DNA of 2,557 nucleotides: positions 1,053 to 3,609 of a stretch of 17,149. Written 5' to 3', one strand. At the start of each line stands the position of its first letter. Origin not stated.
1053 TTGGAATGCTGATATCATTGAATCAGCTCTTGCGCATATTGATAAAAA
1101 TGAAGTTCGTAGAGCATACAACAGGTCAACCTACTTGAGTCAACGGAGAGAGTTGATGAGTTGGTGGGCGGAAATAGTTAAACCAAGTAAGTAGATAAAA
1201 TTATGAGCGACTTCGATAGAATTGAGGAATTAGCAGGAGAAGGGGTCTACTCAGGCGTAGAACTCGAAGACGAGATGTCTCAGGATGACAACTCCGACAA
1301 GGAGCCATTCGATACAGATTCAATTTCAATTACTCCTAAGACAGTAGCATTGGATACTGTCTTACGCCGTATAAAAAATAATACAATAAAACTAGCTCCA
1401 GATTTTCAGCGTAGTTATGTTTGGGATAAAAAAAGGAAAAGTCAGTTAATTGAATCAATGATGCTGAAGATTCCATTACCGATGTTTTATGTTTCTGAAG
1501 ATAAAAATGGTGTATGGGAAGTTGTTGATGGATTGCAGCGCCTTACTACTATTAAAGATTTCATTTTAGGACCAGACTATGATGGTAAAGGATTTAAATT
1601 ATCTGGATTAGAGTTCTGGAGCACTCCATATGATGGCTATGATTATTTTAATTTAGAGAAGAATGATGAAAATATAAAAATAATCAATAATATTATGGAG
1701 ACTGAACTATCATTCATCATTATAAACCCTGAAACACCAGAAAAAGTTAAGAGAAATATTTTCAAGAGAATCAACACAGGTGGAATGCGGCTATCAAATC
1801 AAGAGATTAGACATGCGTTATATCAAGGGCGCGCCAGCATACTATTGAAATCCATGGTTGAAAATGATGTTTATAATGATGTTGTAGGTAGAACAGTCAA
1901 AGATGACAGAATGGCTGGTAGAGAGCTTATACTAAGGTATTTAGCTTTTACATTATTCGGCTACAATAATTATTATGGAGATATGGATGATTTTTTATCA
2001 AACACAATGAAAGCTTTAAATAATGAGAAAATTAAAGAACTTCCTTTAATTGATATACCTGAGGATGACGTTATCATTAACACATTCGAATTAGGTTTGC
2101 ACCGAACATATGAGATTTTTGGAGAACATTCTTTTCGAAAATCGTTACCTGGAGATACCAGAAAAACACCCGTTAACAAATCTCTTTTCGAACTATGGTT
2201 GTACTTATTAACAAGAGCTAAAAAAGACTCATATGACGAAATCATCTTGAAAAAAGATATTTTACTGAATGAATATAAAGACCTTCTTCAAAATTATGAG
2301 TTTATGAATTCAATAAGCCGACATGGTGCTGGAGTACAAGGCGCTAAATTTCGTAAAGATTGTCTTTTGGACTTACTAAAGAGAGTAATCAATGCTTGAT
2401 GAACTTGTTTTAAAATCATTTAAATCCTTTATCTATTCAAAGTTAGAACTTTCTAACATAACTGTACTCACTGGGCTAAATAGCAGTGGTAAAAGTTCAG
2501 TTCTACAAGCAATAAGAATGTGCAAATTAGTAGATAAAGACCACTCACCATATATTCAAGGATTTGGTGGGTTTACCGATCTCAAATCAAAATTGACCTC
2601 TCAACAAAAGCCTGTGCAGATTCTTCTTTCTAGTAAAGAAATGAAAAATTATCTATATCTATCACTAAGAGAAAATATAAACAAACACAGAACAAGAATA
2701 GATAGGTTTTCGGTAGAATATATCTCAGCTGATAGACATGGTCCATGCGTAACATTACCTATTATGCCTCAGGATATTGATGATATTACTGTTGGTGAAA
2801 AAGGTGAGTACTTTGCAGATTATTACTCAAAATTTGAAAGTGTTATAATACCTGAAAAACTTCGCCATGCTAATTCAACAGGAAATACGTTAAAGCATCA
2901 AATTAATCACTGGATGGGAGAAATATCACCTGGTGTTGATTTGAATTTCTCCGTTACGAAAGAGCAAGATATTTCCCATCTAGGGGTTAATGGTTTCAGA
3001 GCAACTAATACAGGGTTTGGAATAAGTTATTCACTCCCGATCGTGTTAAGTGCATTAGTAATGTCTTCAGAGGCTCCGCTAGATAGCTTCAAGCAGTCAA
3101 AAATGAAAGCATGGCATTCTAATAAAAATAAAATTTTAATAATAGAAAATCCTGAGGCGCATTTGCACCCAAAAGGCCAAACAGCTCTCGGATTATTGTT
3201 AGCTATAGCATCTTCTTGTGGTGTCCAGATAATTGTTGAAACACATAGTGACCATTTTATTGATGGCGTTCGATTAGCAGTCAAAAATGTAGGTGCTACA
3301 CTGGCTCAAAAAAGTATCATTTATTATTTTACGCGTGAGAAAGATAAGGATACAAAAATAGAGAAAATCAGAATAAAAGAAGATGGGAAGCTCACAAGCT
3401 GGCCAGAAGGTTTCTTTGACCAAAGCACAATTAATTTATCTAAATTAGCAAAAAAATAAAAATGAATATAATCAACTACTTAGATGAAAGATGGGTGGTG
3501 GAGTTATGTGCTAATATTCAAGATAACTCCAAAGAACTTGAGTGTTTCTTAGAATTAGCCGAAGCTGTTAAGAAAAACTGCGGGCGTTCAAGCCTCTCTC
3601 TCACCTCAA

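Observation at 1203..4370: Candidate undescribed anti-phage operon (DUF262-like + AAA_21-type ATPase + unknown) in the int-cos cargo slot of a P4-type satellite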

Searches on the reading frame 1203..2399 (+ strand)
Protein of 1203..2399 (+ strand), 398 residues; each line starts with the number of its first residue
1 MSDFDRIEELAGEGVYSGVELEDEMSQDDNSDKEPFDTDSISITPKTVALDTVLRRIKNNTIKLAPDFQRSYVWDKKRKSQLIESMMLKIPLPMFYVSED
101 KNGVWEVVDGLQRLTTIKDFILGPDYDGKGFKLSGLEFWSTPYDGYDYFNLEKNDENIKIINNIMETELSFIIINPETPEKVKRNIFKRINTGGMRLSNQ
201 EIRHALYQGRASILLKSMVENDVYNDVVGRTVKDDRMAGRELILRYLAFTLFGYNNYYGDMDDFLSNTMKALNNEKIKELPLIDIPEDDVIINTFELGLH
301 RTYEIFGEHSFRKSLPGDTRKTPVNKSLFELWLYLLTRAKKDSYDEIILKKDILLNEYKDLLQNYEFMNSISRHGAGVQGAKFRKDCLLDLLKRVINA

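Call 3: search_protein_families(library=pfam, proteins=[window:1203-2399:+], max_evalue=0.1)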
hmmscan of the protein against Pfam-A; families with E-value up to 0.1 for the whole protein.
window:1203-2399:+ (398 aa): 1 family
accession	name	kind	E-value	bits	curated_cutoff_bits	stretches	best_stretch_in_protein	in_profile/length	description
PF03235.19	GmrSD_N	-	3.8e-28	99.4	33.2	1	56-207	7-198/199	GmrSD restriction endonuclease, N-terminal domain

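Call 4: search_protein_families(library=padloc, proteins=[window:1203-2399:+], max_evalue=0.1)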
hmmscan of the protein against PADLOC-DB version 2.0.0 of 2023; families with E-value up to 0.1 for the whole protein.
window:1203-2399:+ (398 aa): 15 families
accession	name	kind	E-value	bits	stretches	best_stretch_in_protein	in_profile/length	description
PDLC03877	NsnA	-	8.6e-123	408.4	1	13-397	18-384/385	-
PDLC04027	PD-T4-2_A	-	5.8e-40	135.5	1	22-278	14-266/363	-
PDLC03418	REase_II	-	2.6e-11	41.3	1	61-210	31-161/372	Type II restriction enzyme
PDLC04150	HEC-05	-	3.2e-08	30.9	1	47-93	7-52/583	-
PDLC04151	HEC-05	-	2.5e-07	27.8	1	47-95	25-72/600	-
PDLC04154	HEC-06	-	1.2e-05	22.2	1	56-118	17-86/569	-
PDLC04709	PDC-M55C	-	6.3e-05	19.8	1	38-86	5-52/554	-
PDLC04155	HEC-06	-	9.6e-05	19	1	55-118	14-84/562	-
PDLC02695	Orf5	-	0.00018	18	1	42-117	2-91/601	Orf5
PDLC02701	Orf5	-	0.00019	18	1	43-85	3-42/596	Orf5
PDLC04157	HEC-06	-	0.00025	17.8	1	48-118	9-86/558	-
PDLC02690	Orf5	-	0.00027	18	1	58-118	5-73/531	Orf5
PDLC02687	Orf5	-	0.0023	14.8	1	58-121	13-83/543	Orf5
PDLC02693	Orf5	-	0.0065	13.5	0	65-117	11-76/543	Orf5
PDLC02792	SspE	-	0.0071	12.7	0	66-87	27-48/771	SspE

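Call 5: search_protein_families(library=ncbifam, proteins=[window:1203-2399:+], max_evalue=0.1)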
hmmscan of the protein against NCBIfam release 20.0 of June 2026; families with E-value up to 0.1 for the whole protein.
window:1203-2399:+ (398 aa): 0 families

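Call 18: list_cluster_members(proteins=[window:1203-2396:+, window:2392-3456:+, window:3462-4367:+])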
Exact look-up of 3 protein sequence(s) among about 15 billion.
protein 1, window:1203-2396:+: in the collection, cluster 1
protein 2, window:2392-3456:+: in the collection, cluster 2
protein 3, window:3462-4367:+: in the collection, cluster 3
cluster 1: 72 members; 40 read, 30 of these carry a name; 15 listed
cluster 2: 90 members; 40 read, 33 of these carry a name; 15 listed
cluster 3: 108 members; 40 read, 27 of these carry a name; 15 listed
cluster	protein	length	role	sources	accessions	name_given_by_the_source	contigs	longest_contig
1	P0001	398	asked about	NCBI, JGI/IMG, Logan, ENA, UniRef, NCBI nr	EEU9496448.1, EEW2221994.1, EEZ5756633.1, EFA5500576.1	TPA: DUF262 domain-containing protein [Escherichia coli] | DUF262 domain-containing protein n=1 Tax=Escherichia coli TaxID=562 RepID=UPI0004D9B26B | DUF262 domain-containing protein [Escherichia coli]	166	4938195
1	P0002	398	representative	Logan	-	-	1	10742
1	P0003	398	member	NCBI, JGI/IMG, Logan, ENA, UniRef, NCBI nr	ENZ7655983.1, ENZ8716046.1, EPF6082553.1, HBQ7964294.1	DUF262 domain-containing protein [Klebsiella aerogenes] | DUF262 domain-containing protein n=1 Tax=Klebsiella TaxID=570 RepID=UPI0018C2BB8F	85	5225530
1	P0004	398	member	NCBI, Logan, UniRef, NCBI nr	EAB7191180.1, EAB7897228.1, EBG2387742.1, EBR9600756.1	DUF262 domain-containing protein [Salmonella enterica subsp. enterica serovar Derby] | DUF262 domain-containing protein n=4 Tax=Enterobacteriaceae TaxID=543 ... | DUF262 domain-containing protein [Salmonella enterica]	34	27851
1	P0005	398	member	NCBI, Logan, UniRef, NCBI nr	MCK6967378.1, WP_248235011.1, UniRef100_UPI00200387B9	DUF262 domain-containing protein [Enterobacter kobei] | DUF262 domain-containing protein n=1 Tax=Enterobacter kobei TaxID=208224 ...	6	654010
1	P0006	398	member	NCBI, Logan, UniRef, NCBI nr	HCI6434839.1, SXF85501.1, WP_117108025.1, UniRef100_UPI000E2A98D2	DUF262 domain-containing protein [Klebsiella variicola] | DUF262 domain-containing protein n=1 Tax=Klebsiella variicola TaxID=244366 ...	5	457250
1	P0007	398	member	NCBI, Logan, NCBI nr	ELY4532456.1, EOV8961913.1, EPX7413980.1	DUF262 domain-containing protein [Cronobacter sakazakii]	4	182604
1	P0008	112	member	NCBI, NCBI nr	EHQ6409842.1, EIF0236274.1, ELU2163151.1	DUF262 domain-containing protein, partial [Salmonella enterica subsp. enterica serovar ... | DUF262 domain-containing protein [Salmonella enterica subsp. enterica serovar Cerro]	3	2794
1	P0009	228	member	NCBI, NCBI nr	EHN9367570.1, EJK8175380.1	DUF262 domain-containing protein, partial [Salmonella enterica subsp. enterica serovar ... | DUF262 domain-containing protein [Salmonella enterica subsp. enterica serovar Cerro]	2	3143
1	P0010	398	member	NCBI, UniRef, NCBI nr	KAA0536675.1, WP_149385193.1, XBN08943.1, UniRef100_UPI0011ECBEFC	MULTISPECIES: DUF262 domain-containing protein [Citrobacter] | DUF262 domain-containing protein n=1 Tax=Citrobacter sp. C13 TaxID=2769347 ... | DUF262 domain-containing protein [Citrobacter portucalensis]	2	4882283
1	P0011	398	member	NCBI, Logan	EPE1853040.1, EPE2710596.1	DUF262 domain-containing protein [Cronobacter dublinensis]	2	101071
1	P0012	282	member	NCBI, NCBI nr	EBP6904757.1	DUF262 domain-containing protein, partial [Salmonella enterica subsp. enterica] | DUF262 domain-containing protein [Salmonella enterica subsp. enterica]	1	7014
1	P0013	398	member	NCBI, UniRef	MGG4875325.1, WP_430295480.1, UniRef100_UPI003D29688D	DUF262 domain-containing protein [Raoultella ornithinolytica] | DUF262 domain-containing protein n=1 Tax=Raoultella ornithinolytica TaxID=54291 ...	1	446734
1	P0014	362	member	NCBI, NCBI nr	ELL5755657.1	DUF262 domain-containing protein, partial [Salmonella enterica subsp. enterica serovar ... | DUF262 domain-containing protein [Salmonella enterica subsp. enterica serovar Cerro]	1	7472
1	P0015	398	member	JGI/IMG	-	hypothetical protein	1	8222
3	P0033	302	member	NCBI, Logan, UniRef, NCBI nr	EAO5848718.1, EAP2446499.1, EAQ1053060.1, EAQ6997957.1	hypothetical protein AGL38_004250 [Salmonella enterica subsp. enterica] | Uncharacterized protein n=1 Tax=Salmonella enterica TaxID=28901 RepID=A0A5Y3BJ26_SALER | hypothetical protein [Salmonella enterica]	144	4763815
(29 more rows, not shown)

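Call 54: find_encoding_contigs(protein=P0033, flank=7000, max_places=3)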
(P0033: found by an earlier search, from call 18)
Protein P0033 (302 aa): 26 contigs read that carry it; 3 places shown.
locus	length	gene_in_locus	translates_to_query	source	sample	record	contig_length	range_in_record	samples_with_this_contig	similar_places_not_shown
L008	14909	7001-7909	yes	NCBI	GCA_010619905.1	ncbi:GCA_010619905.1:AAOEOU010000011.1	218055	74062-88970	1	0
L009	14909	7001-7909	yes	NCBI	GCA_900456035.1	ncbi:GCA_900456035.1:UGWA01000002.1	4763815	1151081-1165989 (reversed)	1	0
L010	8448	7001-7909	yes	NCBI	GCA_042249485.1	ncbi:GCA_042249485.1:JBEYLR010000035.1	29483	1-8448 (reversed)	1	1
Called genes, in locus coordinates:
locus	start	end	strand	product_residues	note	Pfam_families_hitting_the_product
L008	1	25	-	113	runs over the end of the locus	PF17282:DUF5347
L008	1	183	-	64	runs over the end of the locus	PF10893:Phage_186_Fil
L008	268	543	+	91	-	-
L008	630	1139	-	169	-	PF06892:Phage_CP76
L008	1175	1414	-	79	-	-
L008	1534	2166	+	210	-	PF07022:Phage_CI_repr, PF16452:Phage_CI_C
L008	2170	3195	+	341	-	PF24624:Int_N, PF00589:Phage_integrase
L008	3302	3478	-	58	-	-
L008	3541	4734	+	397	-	PF13356:Arm-DNA-bind_3, PF22022:Phage_int_M, PF00589:Phage_integrase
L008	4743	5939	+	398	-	PF03235:GmrSD_N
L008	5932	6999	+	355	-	PF02463:SMC_N (weak), PF11398:DUF2813 (faint), PF13175:AAA_15 (weak), PF13476:AAA_23 (weak), PF13304:AAA_21 (weak), PF13175:AAA_15, PF13304:AAA_21, PF12476:DUF3696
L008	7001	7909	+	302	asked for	-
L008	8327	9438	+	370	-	PF01527:HTH_Tnp_1, PF13384:HTH_23 (faint), PF13518:HTH_28 (weak), PF13551:HTH_29 (faint), PF13276:HTH_21, PF00665:rve, PF13683:rve_3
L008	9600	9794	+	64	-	-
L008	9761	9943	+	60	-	-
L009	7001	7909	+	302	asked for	-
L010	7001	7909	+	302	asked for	-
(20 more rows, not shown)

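Call 63: search_solved_structures(query=window:1203-2396:+, max_evalue=1)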
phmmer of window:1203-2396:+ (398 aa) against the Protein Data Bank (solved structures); distinct sequences matched with E-value up to 1: 2.
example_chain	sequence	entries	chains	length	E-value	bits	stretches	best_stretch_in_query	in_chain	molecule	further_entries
3nns_A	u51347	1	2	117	0.089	15.1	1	96-153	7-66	DNA BINDING RESPONSE REGULATOR B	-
1p2f_A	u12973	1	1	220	0.29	13.4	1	96-153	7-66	Response Regulator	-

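Call 67: find_homologous_proteins(query=window:1203-2396:+, max_evalue=1e-10)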
Query window:1203-2396:+ (398 aa): 4464 proteins with E <= 1e-10 among 8000 candidates; the best 120 are listed.
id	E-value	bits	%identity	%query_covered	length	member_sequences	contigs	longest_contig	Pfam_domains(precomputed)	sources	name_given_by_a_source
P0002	1.1e-261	886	99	100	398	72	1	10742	PF03235.20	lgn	-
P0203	1.4e-252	856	95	100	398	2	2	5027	PF03235.20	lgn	-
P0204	6.5e-206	702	80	100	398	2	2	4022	PF03235.20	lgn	-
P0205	5.2e-204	696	78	100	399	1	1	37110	PF03235.20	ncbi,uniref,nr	ncbi:DUF262 domain-containing protein [Pectobacterium versatile]|uniref:DUF262 domain-containing pro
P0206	2.6e-201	687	78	100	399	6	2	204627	PF03235.20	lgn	-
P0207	2.3e-178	611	70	100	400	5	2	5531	PF03235.20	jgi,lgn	jgi:hypothetical protein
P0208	3.3e-178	611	70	98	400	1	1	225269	PF03235.20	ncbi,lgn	ncbi:TPA: DUF262 domain-containing protein [Serratia fonticola]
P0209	1.2e-177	609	70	100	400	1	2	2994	PF03235.20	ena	-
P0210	1.3e-176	606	69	99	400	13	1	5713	PF03235.20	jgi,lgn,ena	-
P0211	3.5e-176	604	69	99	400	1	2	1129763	PF03235.20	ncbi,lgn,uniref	ncbi:DUF262 domain-containing protein [Citrobacter braakii]|uniref:DUF262 domain-containing protein 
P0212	5.1e-176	604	69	99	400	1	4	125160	PF03235.20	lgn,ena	-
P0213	1.8e-175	602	69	99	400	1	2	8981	PF03235.20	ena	-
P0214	2.8e-175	601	69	98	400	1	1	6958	PF03235.20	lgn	-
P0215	7.7e-175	600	68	99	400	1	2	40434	PF03235.20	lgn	-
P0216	3.4e-159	548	65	98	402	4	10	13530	PF03235.20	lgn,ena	-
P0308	3.9e-129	449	57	98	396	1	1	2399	PF03235.20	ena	-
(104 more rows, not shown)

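Call 75: predict_structure(alignment_id=A4)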
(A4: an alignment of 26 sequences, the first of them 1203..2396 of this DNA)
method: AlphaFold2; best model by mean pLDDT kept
length: 398 residues; sequences in the alignment: 26
mean_pLDDT: 80.3   pTM: 0.68
mean pLDDT of the five models: 80.3, 78.1, 76.9, 71.3, 70.4
residues with pLDDT >= 90: 166; 70-90: 155; 50-70: 36; < 50: 41
segments of 3 or more residues with pLDDT < 50: 1-34, 66-69
pLDDT, mean of each block of 10 residues (from residue 1): 29 27 31 50 81 88 61 73 91 81 76 86 88 86 90 90 91 79 70 62 72 88 92 78 95 88 89 80 86 98 96 92 93 96 95 95 93 81 94 81
secondary structure, 60 per line:
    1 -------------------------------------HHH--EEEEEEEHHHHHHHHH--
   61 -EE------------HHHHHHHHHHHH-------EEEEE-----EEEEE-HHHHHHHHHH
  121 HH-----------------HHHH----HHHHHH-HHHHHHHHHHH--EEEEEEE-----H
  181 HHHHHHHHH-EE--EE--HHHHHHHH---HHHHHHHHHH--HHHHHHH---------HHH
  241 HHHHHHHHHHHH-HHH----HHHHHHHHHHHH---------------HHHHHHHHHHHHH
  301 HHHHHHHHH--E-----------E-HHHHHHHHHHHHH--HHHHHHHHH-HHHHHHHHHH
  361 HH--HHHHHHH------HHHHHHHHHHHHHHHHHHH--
elements in order: E43-49 H50-58 H76-87 E95-99 E105-109 H111-122 H140-143 H148-153 H155-165 E168-174 H180-189 H199-206 H210-219 H222-228 H238-252 H261-272 H288-309 H326-338 H341-349 H351-362 H365-371 H378-396

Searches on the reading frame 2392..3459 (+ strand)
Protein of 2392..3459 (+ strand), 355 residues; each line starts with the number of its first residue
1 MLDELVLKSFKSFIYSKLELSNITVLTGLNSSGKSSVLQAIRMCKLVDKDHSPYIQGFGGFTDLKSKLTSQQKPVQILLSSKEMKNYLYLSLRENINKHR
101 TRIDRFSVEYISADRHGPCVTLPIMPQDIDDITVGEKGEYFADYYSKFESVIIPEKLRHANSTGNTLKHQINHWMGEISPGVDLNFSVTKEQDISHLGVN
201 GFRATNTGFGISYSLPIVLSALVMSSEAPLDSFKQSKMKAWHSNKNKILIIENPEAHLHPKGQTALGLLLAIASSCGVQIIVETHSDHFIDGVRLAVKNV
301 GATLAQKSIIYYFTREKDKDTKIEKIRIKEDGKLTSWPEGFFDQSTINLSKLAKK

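Call 3: search_protein_families(library=pfam, proteins=[window:2392-3459:+], max_evalue=0.1)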
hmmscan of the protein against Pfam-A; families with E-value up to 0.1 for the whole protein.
window:2392-3459:+ (355 aa): 8 families
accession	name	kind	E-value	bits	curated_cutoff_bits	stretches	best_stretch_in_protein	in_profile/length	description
PF13175.12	AAA_15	-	7.4e-21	75.6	32.1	2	168-290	265-374/374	AAA ATPase domain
PF13304.12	AAA_21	-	3.9e-17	63.7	27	2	244-291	259-304/304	AAA domain, putative AbiEii toxin, Type IV TA system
PF12476.13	DUF3696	-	3.2e-15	56.5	22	1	308-352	6-52/52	Protein of unknown function (DUF3696)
PF11398.14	DUF2813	-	8.8e-08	32.3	21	2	17-86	18-85/372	Protein of unknown function (DUF2813)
PF13476.12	AAA_23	-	4.5e-07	31.2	27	1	5-92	2-79/201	AAA domain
PF02463.25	SMC_N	-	1.1e-06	28.7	40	1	1-43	1-46/220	RecF/RecN/SMC N terminal domain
PF13555.12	AAA_29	-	0.0081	16.3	27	1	18-42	19-43/61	P-loop containing region of AAA domain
PF13514.12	AAA_27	-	0.016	15.2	22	1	2-42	3-47/206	AAA domain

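Call 4: search_protein_families(library=padloc, proteins=[window:2392-3459:+], max_evalue=0.1)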
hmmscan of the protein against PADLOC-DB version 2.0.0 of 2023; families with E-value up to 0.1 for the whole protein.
window:2392-3459:+ (355 aa): 140 families (the best 25 are shown)
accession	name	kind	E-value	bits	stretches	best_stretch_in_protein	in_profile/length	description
PDLC03878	NsnB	-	1.6e-99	332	1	1-354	1-344/345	-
PDLC04707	PDC-M55A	-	3.1e-26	90.3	2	161-352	236-409/421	-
PDLC04148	HEC-03B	-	3.2e-25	87.1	2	246-349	339-441/458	-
PDLC02979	AriA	-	2.1e-24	85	2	157-290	264-373/373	-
PDLC04177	HEC-01A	-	1.6e-17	61.6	2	2-108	5-115/393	-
PDLC02980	AriA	-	3.3e-17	61.4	2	245-291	258-304/304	-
PDLC02358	Old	-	6.4e-17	59.6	2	238-292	277-331/578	Old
PDLC00091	GajA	-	1.6e-15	55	2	243-287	294-339/627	AAA ATPase domain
PDLC04178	HEC-01A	-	1.7e-15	55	2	2-80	9-88/399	-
PDLC04389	PDC-M07A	-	1.7e-15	54.9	2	2-43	6-47/443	-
PDLC00094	GajA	-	4.8e-15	53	2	2-87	3-89/569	AAA ATPase domain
PDLC00067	GajA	-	5.3e-15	52.9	2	232-290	291-346/604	AAA ATPase domain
PDLC04175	HEC-01A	-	6.3e-15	53.1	2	2-94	6-97/363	-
PDLC00096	GajA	-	2.7e-14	50.8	2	246-295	289-342/630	AAA ATPase domain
PDLC02981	AriAB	-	4.8e-14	50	2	242-292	327-379/694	-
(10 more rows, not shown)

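Call 5: search_protein_families(library=ncbifam, proteins=[window:2392-3459:+], max_evalue=0.1)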
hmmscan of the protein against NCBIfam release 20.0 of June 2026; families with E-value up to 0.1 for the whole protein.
window:2392-3459:+ (355 aa): 18 families
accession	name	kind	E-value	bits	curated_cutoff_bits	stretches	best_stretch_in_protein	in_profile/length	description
NF047739.1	antiphage_MADS3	equivalog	2.4e-09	36.9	420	2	240-290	331-379/427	methylation-associated defense system AAA family ATPase MAD3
NF041760.1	PtuA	equivalog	1.1e-07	31.1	500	1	2-42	52-93/524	retron Ec78 anti-phage system effector ATPase PtuA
TIGR00611.2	recf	equivalog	1.7e-05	24.2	172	1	3-71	2-75/339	DNA replication/repair protein RecF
NF038234.1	retron_eff_Eco8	equivalog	6.1e-05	21.8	250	1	248-328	275-355/679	retron Eco8 family effector endonuclease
NF041035.1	Rad50_Halo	equivalog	0.00024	19.6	1000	1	2-41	3-43/883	DNA double-strand break repair ATPase Rad50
NF002572.0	PRK02224.1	equivalog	0.0003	19.2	1087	1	2-43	3-45/888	DNA double-strand break repair ATPase Rad50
NF041774.1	tung_ATPbind_TupC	equivalog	0.00072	18.6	400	1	17-80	22-78/319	tungstate ABC transporter ATP-binding protein TupC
TIGR01166.1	cbiO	subfamily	0.00087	18.8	211.8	0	245-286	145-186/190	cobalt ABC transporter, ATP-binding protein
TIGR03740.1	galliderm_ABC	subfamily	0.001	18.8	309.75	1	244-326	141-217/223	lantibiotic protection ABC transporter ATP-binding subunit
NF053563.1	Rkd4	equivalog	0.0032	15.7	860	1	2-41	3-43/747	arcadin-4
NF010157.0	PRK13636.1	equivalog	0.0069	15.6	463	1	245-300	159-212/285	cobalt transporter ATP-binding subunit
NF003034.1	PRK03918.1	equivalog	0.0085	14.1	700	1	3-44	4-46/878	DNA double-strand break repair ATPase Rad50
NF040873.1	AztA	equivalog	0.0087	15.6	220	0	17-41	14-38/191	zinc ABC transporter ATP-binding protein AztA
NF002244.0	PRK01156.1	equivalog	0.023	12.8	847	1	2-49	3-51/895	DNA double-strand break repair ATPase Rad50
TIGR02673.1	FtsE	equivalog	0.042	13.5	264.85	0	245-294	155-204/214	cell division ATP-binding protein FtsE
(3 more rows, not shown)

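Call 64: search_solved_structures(query=window:2392-3456:+, max_evalue=0.001)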
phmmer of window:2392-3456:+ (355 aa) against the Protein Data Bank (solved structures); distinct sequences matched with E-value up to 0.001: 1.
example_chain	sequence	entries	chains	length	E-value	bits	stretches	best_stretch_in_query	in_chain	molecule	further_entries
6p74_A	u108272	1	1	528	2.1e-06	30.1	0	247-327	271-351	Putative ATP-dependent endonuclease of the OLD family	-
